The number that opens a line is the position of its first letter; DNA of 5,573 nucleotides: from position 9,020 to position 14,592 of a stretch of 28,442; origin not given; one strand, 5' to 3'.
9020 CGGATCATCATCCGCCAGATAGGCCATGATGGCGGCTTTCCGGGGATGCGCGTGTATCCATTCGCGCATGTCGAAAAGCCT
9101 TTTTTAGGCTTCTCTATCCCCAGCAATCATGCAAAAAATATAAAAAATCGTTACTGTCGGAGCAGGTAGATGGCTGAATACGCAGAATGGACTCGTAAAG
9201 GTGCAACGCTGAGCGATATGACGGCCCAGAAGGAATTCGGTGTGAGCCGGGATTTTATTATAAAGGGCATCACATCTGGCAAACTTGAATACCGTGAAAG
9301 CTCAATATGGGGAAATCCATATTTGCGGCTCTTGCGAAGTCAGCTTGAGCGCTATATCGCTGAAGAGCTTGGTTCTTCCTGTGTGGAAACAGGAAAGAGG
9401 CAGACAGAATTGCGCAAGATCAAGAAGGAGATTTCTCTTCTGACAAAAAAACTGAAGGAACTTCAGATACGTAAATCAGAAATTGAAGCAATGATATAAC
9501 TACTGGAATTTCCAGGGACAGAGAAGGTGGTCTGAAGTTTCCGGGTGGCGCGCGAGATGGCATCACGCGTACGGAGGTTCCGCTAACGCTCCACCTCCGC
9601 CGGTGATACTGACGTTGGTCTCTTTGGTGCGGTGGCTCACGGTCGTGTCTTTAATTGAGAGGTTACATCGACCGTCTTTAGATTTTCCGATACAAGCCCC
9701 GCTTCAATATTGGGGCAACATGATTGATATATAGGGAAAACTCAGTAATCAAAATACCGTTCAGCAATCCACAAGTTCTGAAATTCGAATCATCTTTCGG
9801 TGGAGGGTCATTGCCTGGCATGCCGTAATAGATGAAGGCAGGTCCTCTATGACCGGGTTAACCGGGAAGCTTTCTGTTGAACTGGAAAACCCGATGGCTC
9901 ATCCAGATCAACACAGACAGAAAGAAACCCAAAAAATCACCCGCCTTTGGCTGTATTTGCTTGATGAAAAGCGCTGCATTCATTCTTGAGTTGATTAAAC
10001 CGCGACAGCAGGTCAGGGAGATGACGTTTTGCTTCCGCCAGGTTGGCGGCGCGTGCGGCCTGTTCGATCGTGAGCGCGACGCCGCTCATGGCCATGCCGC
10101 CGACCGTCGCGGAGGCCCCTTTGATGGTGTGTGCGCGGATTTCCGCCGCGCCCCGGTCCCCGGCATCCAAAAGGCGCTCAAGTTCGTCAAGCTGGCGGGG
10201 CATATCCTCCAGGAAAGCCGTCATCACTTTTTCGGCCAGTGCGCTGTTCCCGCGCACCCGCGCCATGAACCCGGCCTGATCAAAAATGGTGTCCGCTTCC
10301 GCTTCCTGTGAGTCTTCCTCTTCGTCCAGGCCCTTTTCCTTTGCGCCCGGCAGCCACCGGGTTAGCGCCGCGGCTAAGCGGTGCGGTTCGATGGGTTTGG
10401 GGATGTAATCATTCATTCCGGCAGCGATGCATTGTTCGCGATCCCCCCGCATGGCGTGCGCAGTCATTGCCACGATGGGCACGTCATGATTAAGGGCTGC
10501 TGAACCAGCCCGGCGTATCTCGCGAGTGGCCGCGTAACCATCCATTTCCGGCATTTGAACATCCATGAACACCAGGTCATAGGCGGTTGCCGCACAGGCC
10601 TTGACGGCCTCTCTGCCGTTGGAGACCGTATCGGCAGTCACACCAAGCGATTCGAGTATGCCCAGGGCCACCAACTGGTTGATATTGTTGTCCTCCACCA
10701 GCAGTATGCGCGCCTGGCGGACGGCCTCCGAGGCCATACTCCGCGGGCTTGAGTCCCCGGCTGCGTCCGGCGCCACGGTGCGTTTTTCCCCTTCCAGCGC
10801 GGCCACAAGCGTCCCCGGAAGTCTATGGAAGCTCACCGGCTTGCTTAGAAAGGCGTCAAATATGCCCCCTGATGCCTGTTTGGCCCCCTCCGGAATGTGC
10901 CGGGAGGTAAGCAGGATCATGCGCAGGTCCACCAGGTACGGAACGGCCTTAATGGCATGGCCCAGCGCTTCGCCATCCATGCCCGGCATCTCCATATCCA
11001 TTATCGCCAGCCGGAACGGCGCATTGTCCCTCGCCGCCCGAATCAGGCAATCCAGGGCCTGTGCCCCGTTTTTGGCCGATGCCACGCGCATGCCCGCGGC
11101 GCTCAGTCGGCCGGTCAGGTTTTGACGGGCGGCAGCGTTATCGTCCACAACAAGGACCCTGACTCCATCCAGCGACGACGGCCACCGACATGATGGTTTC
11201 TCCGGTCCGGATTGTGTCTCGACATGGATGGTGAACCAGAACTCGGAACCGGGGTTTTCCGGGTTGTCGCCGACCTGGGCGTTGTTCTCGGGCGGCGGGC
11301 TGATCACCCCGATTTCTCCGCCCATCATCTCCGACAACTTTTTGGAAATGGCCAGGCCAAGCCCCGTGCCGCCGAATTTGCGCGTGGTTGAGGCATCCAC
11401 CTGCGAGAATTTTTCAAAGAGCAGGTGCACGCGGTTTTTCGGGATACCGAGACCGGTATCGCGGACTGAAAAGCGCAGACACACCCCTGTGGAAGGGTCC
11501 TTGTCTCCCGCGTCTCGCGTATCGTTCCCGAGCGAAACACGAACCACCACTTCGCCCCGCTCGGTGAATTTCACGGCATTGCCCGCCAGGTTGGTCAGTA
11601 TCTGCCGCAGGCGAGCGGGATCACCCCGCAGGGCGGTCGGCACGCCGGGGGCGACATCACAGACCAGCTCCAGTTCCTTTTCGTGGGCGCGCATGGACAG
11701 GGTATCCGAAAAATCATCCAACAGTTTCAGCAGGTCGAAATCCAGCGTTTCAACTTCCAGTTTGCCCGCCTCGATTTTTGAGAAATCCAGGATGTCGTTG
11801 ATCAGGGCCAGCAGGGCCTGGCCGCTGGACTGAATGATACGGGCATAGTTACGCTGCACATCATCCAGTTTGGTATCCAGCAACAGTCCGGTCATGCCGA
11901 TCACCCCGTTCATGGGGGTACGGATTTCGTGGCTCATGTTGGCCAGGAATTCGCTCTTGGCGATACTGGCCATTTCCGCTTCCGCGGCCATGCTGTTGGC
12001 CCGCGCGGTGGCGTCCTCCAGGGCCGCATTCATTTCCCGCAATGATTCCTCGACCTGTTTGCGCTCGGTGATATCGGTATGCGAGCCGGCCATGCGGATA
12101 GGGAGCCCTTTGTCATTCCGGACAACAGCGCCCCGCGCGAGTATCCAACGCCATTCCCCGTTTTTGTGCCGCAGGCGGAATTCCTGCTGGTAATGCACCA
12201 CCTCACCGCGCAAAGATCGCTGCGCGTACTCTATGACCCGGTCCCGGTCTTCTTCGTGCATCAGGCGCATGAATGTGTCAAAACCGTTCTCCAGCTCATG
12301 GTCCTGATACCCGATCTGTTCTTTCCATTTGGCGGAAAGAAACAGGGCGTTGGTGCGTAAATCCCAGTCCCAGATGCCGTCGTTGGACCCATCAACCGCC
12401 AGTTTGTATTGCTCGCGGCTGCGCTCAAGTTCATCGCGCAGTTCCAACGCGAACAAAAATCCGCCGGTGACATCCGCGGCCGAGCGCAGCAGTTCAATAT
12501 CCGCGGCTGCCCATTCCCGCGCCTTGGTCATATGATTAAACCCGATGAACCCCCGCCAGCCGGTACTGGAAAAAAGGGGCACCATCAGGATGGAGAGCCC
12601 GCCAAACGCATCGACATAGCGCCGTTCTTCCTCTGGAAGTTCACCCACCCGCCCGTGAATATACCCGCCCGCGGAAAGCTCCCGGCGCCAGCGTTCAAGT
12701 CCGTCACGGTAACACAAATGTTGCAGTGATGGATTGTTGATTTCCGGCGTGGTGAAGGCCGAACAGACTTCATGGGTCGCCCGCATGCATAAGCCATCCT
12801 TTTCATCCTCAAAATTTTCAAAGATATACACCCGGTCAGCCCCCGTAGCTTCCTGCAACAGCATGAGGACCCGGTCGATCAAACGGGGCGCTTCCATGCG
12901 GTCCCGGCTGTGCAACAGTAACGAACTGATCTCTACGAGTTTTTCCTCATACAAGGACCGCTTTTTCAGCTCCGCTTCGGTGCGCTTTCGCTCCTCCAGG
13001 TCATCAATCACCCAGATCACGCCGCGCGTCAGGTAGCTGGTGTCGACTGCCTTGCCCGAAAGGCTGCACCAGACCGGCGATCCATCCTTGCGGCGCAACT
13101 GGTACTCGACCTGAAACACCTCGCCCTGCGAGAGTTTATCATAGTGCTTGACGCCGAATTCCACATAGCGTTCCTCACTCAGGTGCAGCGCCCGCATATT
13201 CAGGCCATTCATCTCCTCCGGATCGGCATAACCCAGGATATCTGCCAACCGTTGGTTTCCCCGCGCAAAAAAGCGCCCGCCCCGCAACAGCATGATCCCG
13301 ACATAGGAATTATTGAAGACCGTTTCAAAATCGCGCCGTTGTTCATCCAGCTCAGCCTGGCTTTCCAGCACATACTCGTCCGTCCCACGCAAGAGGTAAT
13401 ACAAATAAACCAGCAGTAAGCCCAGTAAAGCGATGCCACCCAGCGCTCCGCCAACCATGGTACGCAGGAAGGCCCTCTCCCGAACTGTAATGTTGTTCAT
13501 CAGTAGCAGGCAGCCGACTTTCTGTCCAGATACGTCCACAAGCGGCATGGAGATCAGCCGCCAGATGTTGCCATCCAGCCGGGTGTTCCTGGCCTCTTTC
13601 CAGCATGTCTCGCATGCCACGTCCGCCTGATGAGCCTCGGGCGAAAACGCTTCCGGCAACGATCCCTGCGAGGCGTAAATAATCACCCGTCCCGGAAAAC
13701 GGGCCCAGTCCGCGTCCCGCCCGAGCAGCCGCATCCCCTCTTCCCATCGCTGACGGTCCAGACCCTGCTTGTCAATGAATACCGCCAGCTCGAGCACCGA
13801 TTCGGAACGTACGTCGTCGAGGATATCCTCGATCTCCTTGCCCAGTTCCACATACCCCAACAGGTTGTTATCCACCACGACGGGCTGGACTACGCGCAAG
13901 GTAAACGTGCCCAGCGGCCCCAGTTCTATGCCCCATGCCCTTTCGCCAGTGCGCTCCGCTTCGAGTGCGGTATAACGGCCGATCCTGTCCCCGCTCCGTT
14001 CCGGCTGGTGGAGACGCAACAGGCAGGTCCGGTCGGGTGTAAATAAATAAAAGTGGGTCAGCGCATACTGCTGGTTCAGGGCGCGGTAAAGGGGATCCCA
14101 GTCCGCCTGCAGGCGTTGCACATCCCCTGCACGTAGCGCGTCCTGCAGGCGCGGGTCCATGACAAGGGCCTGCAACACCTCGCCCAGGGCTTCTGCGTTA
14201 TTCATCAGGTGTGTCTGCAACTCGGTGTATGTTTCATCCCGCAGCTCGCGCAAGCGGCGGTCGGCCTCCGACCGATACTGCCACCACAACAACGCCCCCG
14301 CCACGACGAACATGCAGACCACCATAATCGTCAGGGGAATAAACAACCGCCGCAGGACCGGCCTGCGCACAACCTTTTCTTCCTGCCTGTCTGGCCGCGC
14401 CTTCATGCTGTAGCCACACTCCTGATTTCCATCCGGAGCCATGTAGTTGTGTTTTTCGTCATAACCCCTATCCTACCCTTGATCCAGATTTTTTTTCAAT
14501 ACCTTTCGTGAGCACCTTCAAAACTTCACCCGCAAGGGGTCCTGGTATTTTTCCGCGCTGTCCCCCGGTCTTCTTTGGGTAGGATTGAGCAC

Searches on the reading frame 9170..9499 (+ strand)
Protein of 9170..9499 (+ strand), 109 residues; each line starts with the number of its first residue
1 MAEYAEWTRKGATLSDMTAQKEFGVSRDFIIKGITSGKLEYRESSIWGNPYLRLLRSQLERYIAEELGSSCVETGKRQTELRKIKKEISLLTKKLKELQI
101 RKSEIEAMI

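Call 8: search_protein_families(library=pfam, proteins=[window:9170-9499:+])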
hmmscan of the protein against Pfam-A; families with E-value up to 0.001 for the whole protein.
window:9170-9499:+ (109 aa): 0 families

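Call 75: find_encoding_contigs(protein=window:9170-9499:+, flank=10000)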
Protein window:9170-9499:+ (109 aa): 1 contig read that carries it; 1 place shown.
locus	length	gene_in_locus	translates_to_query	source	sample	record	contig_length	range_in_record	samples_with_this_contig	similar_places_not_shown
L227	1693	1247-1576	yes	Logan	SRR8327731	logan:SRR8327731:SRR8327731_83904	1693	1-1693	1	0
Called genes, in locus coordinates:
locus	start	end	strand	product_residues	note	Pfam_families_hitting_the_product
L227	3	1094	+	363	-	?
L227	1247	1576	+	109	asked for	-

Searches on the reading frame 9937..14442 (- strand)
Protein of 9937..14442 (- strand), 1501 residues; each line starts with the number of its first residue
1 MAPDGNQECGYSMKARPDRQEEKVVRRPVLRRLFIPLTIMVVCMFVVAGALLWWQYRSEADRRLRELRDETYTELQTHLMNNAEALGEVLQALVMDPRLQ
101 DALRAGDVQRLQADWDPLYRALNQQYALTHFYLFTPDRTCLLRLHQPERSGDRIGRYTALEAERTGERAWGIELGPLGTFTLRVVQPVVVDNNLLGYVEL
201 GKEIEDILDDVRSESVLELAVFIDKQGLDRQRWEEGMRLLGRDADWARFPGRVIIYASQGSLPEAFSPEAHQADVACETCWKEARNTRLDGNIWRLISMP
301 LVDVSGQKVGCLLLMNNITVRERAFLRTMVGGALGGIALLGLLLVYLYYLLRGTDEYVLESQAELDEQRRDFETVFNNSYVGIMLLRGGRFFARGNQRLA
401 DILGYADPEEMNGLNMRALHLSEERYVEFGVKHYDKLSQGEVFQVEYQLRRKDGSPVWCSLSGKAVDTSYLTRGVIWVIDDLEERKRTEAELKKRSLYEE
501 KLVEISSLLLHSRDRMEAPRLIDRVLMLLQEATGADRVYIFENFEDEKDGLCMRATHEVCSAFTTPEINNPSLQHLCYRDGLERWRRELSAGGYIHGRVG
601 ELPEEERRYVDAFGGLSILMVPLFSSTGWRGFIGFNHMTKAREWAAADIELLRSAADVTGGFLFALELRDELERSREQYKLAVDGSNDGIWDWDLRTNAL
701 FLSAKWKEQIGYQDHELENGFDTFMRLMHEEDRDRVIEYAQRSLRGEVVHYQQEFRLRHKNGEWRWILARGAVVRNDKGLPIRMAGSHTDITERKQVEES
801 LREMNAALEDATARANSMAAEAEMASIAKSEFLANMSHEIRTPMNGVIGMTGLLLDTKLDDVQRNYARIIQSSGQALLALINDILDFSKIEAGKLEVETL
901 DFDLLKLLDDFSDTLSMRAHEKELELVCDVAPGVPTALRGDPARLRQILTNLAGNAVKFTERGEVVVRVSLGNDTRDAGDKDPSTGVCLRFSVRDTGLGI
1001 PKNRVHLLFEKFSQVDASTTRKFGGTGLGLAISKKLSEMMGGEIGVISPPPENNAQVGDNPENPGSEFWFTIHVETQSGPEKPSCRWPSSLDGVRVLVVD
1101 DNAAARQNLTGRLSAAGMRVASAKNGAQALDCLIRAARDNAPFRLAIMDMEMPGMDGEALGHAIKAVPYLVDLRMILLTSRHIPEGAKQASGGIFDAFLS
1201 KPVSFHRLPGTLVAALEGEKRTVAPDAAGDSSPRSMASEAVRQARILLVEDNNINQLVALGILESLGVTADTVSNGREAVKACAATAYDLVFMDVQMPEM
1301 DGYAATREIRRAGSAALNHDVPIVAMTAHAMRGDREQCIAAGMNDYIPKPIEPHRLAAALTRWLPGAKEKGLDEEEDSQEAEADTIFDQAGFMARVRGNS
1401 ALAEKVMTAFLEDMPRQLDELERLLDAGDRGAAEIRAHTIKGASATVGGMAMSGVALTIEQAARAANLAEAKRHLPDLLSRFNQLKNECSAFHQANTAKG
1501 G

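Call 7: search_protein_families(library=pfam, proteins=[window:9937-14442:-])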
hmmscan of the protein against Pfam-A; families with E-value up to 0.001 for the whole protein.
window:9937-14442:- (1501 aa): 11 families
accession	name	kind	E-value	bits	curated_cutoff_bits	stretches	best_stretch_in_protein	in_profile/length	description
PF00072.30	Response_reg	-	2.5e-43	147.2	30.2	2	1246-1360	1-110/111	Response regulator receiver domain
PF08447.18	PAS_3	-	4.7e-30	104.1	25.6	2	700-787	2-88/89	PAS fold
PF02518.31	HATPase_c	-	1.7e-25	90.1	26.4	1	940-1074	1-109/111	Histidine kinase-, DNA gyrase B-, and HSP90-like ATPase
PF00512.31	HisKA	-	3.3e-23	81.9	26.9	1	828-893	1-66/66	His Kinase A (phospho-acceptor) domain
PF14827.12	dCache_3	-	4.6e-20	72.7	25.7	1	70-319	10-236/239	Double sensory domain of two-component sensor kinase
PF13426.13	PAS_9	-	1.2e-13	51.7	27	1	387-482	9-101/103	PAS domain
PF01627.28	Hpt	-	1.2e-12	48.3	24.6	1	1406-1491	2-80/84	Hpt domain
PF08448.16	PAS_4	-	9.4e-12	45.6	23.1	1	689-796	7-110/110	PAS fold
PF00989.32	PAS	-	3.1e-10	40.5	22.6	1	677-791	1-113/113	PAS fold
PF01590.32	GAF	-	1.8e-05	25.7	22.4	1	520-658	4-128/133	GAF domain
PF13188.13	PAS_8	-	0.00054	20.2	21.8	0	372-422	3-53/65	PAS domain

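Call 14: find_encoding_contigs(protein=window:9937-14442:-, flank=10000, max_places=10)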
Protein window:9937-14442:- (1501 aa): no gene with exactly this product is on record in the collection.

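Call 56: find_homologous_proteins(query=window:9937-14442:-, max_evalue=1e-100)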
Query window:9937-14442:- (1501 aa): 660 proteins with E <= 1e-100 among 8000 candidates; the best 120 are listed.
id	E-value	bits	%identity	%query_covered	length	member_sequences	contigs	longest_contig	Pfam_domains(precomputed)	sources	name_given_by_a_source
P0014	0.0e+0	3407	100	100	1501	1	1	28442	PF08447.19,PF13426.14,PF14827.13,PF01590.33,PF08448.17,PF02518.32,PF00512.32,PF00989.32,PF00072.31,PF01627.29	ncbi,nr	ncbi:MAG: response regulator [Spartobacteria bacterium]|nr:response regulator [Spartobacteria bacter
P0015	0.0e+0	1218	43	73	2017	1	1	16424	PF13426.14,PF13188.14,PF13185.13,PF13492.13,PF00512.32,PF00072.31,PF01627.29,PF08447.19,PF14827.13,PF01590.33,PF08448.17,PF02518.32,PF00989.32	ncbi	-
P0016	0.0e+0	1153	48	55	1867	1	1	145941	PF08447.19,PF13426.14,PF13188.14,PF14827.13,PF08448.17,PF02518.32,PF00512.32,PF00989.32,PF00072.31,PF14598.13,PF01627.29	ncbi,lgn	ncbi:hypothetical protein JCM14469_18780 [Desulfatiferula olefinivorans]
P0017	0.0e+0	1146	53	47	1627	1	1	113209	PF13596.13,PF08447.19,PF13426.14,PF13188.14,PF14827.13,PF08448.17,PF02518.32,PF00512.32,PF00989.32,PF00072.31,PF01627.29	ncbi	-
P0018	0.0e+0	1145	49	56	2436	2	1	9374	PF08447.19,PF13426.14,PF13188.14,PF14827.13,PF01590.33,PF08448.17,PF02518.32,PF00512.32,PF00989.32,PF00072.31,PF01627.29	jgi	jgi:PAS domain S-box-containing protein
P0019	0.0e+0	1130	53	54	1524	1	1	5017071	PF08447.19,PF14827.13,PF08448.17,PF02518.32,PF08269.18,PF00512.32,PF00989.32,PF17203.11,PF00072.31,PF01627.29,PF17200.11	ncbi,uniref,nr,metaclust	ncbi:response regulator [Thiocystis violascens]|uniref:Sensory/regulatory protein RpfC n=1 Tax=Thioc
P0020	0.0e+0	1130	51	54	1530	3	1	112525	PF08447.19,PF14827.13,PF08448.17,PF02518.32,PF08269.18,PF00512.32,PF17203.11,PF00072.31,PF01627.29,PF17200.11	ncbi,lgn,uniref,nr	ncbi:hypothetical protein CCR95_09815 [Thiocystis minor]|uniref:response regulator n=1 Tax=Thiocysti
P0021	0.0e+0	1123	42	77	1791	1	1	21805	PF13426.14,PF13188.14,PF13185.13,PF00512.32,PF00072.31,PF01627.29,PF08447.19,PF14827.13,PF01590.33,PF08448.17,PF02518.32,PF00989.32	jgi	-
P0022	0.0e+0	1122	53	55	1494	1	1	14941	PF08447.19,PF13426.14,PF14827.13,PF08448.17,PF02518.32,PF00512.32,PF00989.32,PF00072.31,PF01627.29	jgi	jgi:PAS domain S-box-containing protein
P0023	0.0e+0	1111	47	56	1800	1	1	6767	PF08447.19,PF13426.14,PF13188.14,PF14827.13,PF08448.17,PF02518.32,PF00512.32,PF00989.32,PF00072.31,PF01627.29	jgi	jgi:PAS domain S-box-containing protein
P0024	0.0e+0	1107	50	48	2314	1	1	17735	PF13426.14,PF13188.14,PF13185.13,PF13492.13,PF00512.32,PF00072.31,PF01627.29,PF08447.19,PF14827.13,PF01590.33,PF08448.17,PF02518.32,PF00989.32,PF17203.11,PF14598.13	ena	-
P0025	0.0e+0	1097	48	44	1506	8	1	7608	PF08447.19,PF14827.13,PF01590.33,PF08448.17,PF02518.32,PF00512.32,PF00989.32,PF00072.31,PF01627.29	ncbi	-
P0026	0.0e+0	1095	55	47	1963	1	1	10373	PF08447.19,PF13426.14,PF13188.14,PF14827.13,PF08448.17,PF02518.32,PF00512.32,PF00989.32,PF00072.31,PF01627.29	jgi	-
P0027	0.0e+0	1094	49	38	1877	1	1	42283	PF13426.14,PF13188.14,PF00512.32,PF00072.31,PF01627.29,PF14827.13,PF01590.33,PF08448.17,PF02518.32,PF23198.2,PF00989.32,PF17203.11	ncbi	-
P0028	0.0e+0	1083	51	47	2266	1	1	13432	PF08447.19,PF13426.14,PF13188.14,PF14827.13,PF08448.17,PF02518.32,PF00512.32,PF00989.32,PF00072.31,PF14598.13,PF01627.29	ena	-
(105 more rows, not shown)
